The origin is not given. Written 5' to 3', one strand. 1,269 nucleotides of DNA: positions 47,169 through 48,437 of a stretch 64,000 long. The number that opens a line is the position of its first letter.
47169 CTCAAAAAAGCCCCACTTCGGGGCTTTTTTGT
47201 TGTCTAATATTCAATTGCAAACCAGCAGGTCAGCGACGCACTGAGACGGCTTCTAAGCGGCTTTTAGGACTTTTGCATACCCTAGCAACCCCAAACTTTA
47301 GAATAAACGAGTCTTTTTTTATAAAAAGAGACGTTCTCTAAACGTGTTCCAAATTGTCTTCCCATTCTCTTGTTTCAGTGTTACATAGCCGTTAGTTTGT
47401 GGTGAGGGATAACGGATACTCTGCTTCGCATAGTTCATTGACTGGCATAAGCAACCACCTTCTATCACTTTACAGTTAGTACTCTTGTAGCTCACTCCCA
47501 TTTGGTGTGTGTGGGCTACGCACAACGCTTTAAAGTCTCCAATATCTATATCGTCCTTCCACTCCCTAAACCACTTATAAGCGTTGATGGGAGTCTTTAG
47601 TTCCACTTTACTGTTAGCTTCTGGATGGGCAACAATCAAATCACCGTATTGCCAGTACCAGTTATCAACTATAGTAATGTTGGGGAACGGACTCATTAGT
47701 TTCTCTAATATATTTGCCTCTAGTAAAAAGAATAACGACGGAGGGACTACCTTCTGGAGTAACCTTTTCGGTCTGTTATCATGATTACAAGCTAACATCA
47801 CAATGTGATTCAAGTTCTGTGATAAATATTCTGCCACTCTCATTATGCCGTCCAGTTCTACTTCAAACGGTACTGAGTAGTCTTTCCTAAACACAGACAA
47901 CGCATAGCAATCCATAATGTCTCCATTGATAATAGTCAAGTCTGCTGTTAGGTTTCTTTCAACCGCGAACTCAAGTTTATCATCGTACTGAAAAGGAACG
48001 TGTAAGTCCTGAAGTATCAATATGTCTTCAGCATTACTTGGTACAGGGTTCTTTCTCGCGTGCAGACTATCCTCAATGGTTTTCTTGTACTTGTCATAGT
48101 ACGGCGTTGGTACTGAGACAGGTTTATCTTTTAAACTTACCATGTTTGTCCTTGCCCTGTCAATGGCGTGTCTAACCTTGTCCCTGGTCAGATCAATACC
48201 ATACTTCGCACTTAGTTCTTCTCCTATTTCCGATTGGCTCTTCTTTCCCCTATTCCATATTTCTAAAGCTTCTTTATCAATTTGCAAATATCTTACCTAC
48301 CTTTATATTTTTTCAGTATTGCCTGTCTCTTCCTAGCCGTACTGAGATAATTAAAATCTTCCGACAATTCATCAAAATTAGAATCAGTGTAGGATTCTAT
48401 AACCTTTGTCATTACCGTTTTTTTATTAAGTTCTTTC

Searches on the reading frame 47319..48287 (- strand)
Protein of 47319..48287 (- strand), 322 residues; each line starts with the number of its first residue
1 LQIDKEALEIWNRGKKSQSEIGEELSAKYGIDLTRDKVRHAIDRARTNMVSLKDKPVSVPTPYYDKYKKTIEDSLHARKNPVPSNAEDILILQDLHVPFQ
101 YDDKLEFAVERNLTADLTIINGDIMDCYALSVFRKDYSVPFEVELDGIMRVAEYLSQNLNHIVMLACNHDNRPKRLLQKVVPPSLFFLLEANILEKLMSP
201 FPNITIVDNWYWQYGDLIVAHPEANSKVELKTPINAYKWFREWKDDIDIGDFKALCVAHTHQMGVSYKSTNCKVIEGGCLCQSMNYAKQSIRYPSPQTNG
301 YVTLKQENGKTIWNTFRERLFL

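Call 50: search_protein_families(library=pfam, max_evalue=0.01, proteins=[window:47319-48287:-])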
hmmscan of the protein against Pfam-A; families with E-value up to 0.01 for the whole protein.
window:47319-48287:- (322 aa): 1 family
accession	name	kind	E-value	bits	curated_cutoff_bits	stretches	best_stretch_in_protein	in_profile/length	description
PF00149.33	Metallophos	-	6.2e-06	27.2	21.5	1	89-248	3-150/191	Calcineurin-like phosphoesterase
